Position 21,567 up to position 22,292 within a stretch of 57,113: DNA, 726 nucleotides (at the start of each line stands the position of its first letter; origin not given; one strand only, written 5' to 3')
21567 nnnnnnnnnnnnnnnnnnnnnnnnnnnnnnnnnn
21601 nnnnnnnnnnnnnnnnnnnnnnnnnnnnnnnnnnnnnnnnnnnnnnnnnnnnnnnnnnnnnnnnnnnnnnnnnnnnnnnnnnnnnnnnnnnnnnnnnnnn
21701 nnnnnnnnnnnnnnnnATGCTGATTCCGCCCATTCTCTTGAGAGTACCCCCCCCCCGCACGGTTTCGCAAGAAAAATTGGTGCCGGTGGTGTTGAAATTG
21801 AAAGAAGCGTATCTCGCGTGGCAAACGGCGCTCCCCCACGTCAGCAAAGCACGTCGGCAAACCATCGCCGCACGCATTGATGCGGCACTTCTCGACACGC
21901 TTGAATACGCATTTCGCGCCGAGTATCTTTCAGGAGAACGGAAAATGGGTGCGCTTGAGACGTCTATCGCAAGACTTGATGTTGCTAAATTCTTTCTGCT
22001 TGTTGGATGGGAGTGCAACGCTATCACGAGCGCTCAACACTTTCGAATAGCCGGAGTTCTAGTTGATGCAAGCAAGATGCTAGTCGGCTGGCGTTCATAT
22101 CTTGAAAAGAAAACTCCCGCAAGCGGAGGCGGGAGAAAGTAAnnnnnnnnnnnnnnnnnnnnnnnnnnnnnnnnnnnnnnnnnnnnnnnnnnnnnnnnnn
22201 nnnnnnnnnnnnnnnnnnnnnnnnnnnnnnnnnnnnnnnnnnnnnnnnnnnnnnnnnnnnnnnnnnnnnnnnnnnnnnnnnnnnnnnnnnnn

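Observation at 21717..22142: avd is inverted: head-to-head overlap with RT and convergent with TR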

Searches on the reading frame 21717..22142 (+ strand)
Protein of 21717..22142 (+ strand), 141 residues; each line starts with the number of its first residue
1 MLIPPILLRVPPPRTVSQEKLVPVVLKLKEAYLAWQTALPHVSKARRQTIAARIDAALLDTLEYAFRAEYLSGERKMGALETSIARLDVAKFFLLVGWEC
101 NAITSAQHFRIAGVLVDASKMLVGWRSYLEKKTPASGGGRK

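Call 3: search_protein_families(library=pfam, proteins=[window:21717-22142:+], max_evalue=0.01)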
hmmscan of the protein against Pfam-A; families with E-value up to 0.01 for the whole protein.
window:21717-22142:+ (141 aa): 0 families

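Call 4: search_protein_families(library=ncbifam, proteins=[window:21717-22142:+], max_evalue=0.01)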
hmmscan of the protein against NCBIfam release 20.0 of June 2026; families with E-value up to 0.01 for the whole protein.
window:21717-22142:+ (141 aa): 1 family
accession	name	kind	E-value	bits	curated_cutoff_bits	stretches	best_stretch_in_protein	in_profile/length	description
NF033474.1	DivGenRetAVD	equivalog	1.1e-06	28.9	80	1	23-126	2-103/104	diversity-generating retroelement protein Avd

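Call 8: find_homologous_proteins(query=window:21717-22142:+)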
Query window:21717-22142:+ (141 aa): 64 proteins with E <= 0.001 among 112 candidates.
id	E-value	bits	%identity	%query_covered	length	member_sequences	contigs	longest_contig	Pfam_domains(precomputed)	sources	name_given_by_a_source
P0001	9.1e-71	254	99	85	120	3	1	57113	-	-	-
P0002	1.1e-66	241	87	90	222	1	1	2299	-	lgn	-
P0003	3.9e-64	232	77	100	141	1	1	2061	-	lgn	-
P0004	1.4e-61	224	80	96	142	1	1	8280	-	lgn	-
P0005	1.7e-61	224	79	93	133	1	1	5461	-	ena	-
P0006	2.4e-61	223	83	92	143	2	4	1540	-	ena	-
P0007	3.6e-61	223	77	97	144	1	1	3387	-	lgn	-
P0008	6.1e-60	219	78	94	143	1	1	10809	-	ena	-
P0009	4.6e-59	216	76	96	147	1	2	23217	-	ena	-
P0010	6.4e-59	216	79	93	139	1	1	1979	-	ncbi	-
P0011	4.9e-58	213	82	85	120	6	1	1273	-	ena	-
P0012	1.7e-57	211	78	92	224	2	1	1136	-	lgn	-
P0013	1.3e-56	208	77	89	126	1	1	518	-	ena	-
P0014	2.4e-56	207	83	84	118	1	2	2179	-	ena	-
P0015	3.7e-56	207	83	84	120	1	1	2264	-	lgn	-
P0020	3.5e-54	200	80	83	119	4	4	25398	-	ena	-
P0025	7.1e-53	196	78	84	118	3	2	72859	-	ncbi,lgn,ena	-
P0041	6.4e-49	183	79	78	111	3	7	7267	-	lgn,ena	-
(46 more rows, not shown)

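Call 30: search_solved_structures(query=A1, max_evalue=1, show_alignments=1)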
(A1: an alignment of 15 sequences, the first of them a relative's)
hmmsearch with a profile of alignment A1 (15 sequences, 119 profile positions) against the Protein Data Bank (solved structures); distinct sequences matched with E-value up to 1: 0.

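Call 31: search_protein_families(library=pfam, alignment_id=A1, max_evalue=1)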
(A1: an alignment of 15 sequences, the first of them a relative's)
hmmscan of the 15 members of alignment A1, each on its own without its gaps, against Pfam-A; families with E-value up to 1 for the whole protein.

A. member 1, P0001 (120 aa): 0 families

B. families by the number of members that match (of 15 scanned): 5 families
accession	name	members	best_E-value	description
PF22296.2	bAvd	13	6.9e-07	bAvd-like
PF17828.6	FAS_N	1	0.11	N-terminal domain in fatty acid synthase subunit beta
PF21841.1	DUF6900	1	0.14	Family of unknown function (DUF6900)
PF05635.17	23S_rRNA_IVP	1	0.17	23S rRNA-intervening sequence protein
PF01092.24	Ribosomal_S6e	1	0.24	Ribosomal protein S6e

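Call 38: predict_structure(alignment_id=A1)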
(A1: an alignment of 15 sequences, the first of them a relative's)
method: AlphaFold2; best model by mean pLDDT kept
length: 120 residues; sequences in the alignment: 15
mean_pLDDT: 87.9   pTM: 0.80
mean pLDDT of the five models: 87.9, 87.6, 87.4, 85.8, 61.1
residues with pLDDT >= 90: 84; 70-90: 19; 50-70: 12; < 50: 5
segments of 3 or more residues with pLDDT < 50: 116-120
pLDDT, mean of each block of 10 residues (from residue 1): 89 87 73 95 95 94 97 92 92 96 93 53
secondary structure, 60 per line:
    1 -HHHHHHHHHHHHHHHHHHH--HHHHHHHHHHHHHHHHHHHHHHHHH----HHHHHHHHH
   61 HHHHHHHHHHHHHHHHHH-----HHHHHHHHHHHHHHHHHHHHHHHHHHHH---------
elements in order: H2-20 H23-47 H52-78 H84-111

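Call 41: find_encoding_contigs(protein=P0041, flank=1500, max_places=10)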
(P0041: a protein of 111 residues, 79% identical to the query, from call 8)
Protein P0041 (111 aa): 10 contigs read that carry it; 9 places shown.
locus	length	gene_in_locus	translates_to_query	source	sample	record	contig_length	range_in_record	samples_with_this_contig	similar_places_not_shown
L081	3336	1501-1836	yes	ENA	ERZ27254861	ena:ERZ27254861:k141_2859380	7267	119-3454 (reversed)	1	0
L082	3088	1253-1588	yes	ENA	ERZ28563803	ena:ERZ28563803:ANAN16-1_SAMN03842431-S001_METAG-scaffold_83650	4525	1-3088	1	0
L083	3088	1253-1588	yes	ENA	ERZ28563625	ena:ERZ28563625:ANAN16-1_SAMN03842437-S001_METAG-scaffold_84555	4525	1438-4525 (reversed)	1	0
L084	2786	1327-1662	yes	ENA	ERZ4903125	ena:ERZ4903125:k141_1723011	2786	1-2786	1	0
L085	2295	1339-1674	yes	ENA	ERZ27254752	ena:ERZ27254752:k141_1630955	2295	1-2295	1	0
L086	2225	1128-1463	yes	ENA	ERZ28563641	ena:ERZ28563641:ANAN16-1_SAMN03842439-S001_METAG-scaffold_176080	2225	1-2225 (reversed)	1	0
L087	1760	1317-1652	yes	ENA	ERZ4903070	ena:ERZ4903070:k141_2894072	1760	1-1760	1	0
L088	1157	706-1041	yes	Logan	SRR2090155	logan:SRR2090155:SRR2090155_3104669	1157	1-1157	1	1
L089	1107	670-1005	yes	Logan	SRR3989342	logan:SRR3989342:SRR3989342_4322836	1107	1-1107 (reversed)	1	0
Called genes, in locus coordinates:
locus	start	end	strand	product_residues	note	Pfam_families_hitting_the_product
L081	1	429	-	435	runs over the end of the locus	PF21760:SecD_1st, PF22599:SecDF_P1_head, PF03176:MMPL, PF02355:SecD_SecF_C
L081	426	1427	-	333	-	PF00078:RVT_1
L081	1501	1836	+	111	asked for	-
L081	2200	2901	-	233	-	-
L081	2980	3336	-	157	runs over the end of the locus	?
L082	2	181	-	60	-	?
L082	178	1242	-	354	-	PF00078:RVT_1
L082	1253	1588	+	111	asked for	-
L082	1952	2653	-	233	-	-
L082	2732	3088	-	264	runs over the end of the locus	PF00763:THF_DHG_CYH, PF02882:THF_DHG_CYH_C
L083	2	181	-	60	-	?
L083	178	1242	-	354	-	PF00078:RVT_1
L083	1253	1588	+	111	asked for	-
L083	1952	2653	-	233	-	-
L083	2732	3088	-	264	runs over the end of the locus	PF00763:THF_DHG_CYH, PF02882:THF_DHG_CYH_C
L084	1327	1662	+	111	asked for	-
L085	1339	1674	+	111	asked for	-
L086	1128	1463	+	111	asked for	-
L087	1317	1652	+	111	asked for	-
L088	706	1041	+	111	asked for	-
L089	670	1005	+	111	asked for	-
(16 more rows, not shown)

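Call 42: find_encoding_contigs(protein=P0020, flank=1500, max_places=10)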
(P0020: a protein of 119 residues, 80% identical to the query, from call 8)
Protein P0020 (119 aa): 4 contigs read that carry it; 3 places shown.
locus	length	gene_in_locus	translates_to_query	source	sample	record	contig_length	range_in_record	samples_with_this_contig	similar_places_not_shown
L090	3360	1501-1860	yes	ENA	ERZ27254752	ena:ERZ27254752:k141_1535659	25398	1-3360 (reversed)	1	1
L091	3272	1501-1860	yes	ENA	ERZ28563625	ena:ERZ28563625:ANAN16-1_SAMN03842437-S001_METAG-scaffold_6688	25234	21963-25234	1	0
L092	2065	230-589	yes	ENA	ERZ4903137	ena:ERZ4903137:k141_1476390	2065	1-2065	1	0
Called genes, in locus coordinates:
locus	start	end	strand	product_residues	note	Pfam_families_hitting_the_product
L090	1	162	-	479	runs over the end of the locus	PF01425:Amidase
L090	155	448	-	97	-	PF02686:GatC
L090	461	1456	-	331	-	PF00078:RVT_1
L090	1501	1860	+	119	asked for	-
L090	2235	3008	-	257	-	-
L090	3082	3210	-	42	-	-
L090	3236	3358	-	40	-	?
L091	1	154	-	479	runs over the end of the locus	PF01425:Amidase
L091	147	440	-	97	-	PF02686:GatC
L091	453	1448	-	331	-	PF00078:RVT_1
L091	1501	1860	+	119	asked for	-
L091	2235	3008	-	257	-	-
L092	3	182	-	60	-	?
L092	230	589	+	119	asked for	-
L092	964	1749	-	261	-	-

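Call 43: fold_search(model_id=the predicted structure, library=pdb)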
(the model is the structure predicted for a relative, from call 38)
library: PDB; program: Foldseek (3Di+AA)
matches with E <= 10: 609; with E <= 0.001: 0
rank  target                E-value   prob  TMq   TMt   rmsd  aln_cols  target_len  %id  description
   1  2rld_E                1.2e-03  1.00  0.78  0.86   1.9       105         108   15  CRYSTAL STRUCTURE OF A PROTEIN WITH UNKNOWN FUNCTION FROM S23 RIBOSOMAL PROTEIN FAMILY (BT_0352) FROM BACTEROIDES THET (released 2007-10-30)
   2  2gsc_D                2.1e-03  1.00  0.84  0.88   1.1       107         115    8  Crystal Structure of the Conserved Hypothetical Cytosolic Protein Xcc0516 from Xanthomonas campestris (released 2006-10-03)
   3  2gsc_E                3.4e-03  1.00  0.84  0.89   1.2       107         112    8  Crystal Structure of the Conserved Hypothetical Cytosolic Protein Xcc0516 from Xanthomonas campestris (released 2006-10-03)
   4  2gsc_B                5.0e-03  1.00  0.86  0.88   1.1       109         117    8  Crystal Structure of the Conserved Hypothetical Cytosolic Protein Xcc0516 from Xanthomonas campestris (released 2006-10-03)
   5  2gsc_A                5.5e-03  1.00  0.86  0.91   1.0       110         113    8  Crystal Structure of the Conserved Hypothetical Cytosolic Protein Xcc0516 from Xanthomonas campestris (released 2006-10-03)
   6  2rld_B                6.9e-03  1.00  0.78  0.84   2.0       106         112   14  CRYSTAL STRUCTURE OF A PROTEIN WITH UNKNOWN FUNCTION FROM S23 RIBOSOMAL PROTEIN FAMILY (BT_0352) FROM BACTEROIDES THET (released 2007-10-30)
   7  4dwl_D                8.1e-03  1.00  0.80  0.89   1.7       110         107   14  Avd molecule from Bordetella bacteriophage DGR (released 2013-02-27)
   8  2gsc_C                9.5e-03  1.00  0.83  0.91   1.0       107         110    7  Crystal Structure of the Conserved Hypothetical Cytosolic Protein Xcc0516 from Xanthomonas campestris (released 2006-10-03)
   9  4dwl_E                1.1e-02  1.00  0.77  0.84   2.1       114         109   16  Avd molecule from Bordetella bacteriophage DGR (released 2013-02-27)
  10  8ube_D                1.2e-02  1.00  0.78  0.84   2.0       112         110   14  Diversity-generating retroelement (DGR) ribonucleoprotein reverse transcriptase - Resting State 1a (released 2024-10-23)
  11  8ubb_D                1.2e-02  1.00  0.77  0.83   2.1       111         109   14  Diversity-generating retroelement (DGR) ribonucleoprotein reverse transcriptase - Active State (N-empty) 1b (released 2024-10-23)
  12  8ub7_E                1.3e-02  1.00  0.79  0.86   1.6       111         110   14  Diversity-generating retroelement (DGR) ribonucleoprotein reverse transcriptase - Active state (N-occupied) (released 2024-10-23)
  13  2rld_C                1.3e-02  1.00  0.75  0.77   2.0       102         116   15  CRYSTAL STRUCTURE OF A PROTEIN WITH UNKNOWN FUNCTION FROM S23 RIBOSOMAL PROTEIN FAMILY (BT_0352) FROM BACTEROIDES THET (released 2007-10-30)
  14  4dwl_C                1.4e-02  1.00  0.81  0.88   1.7       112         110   15  Avd molecule from Bordetella bacteriophage DGR (released 2013-02-27)
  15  2rld_D                2.5e-02  1.00  0.77  0.85   1.9       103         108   16  CRYSTAL STRUCTURE OF A PROTEIN WITH UNKNOWN FUNCTION FROM S23 RIBOSOMAL PROTEIN FAMILY (BT_0352) FROM BACTEROIDES THET (released 2007-10-30)
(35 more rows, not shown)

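Call 60: find_encoding_contigs(protein=P0006, flank=600, max_places=10)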
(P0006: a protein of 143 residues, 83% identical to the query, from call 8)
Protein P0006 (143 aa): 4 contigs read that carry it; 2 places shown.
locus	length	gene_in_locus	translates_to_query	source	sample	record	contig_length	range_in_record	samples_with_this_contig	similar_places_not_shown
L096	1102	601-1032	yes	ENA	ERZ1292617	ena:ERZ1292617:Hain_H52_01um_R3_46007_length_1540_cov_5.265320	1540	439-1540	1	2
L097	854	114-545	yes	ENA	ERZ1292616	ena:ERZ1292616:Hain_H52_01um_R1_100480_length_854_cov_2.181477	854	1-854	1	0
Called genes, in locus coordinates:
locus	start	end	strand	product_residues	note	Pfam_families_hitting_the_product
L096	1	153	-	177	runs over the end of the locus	PF00078:RVT_1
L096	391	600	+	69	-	-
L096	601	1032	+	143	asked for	-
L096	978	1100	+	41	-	?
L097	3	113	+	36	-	?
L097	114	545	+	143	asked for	-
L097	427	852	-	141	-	?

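Call 61: find_encoding_contigs(protein=P0025, flank=600, max_places=10)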
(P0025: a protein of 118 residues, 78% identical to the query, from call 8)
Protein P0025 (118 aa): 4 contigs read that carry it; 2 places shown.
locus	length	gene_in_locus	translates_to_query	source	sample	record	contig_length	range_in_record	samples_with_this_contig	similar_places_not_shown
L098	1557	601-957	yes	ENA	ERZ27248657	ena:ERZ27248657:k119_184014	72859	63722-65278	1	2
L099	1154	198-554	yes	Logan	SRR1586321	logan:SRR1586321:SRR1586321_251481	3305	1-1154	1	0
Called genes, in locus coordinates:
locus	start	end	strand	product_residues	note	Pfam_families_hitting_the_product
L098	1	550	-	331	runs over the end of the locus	PF00078:RVT_1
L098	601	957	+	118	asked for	-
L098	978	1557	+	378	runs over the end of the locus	-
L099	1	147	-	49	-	?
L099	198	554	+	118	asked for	-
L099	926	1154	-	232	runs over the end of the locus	-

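Call 62: find_encoding_contigs(protein=P0001, flank=600, max_places=10)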
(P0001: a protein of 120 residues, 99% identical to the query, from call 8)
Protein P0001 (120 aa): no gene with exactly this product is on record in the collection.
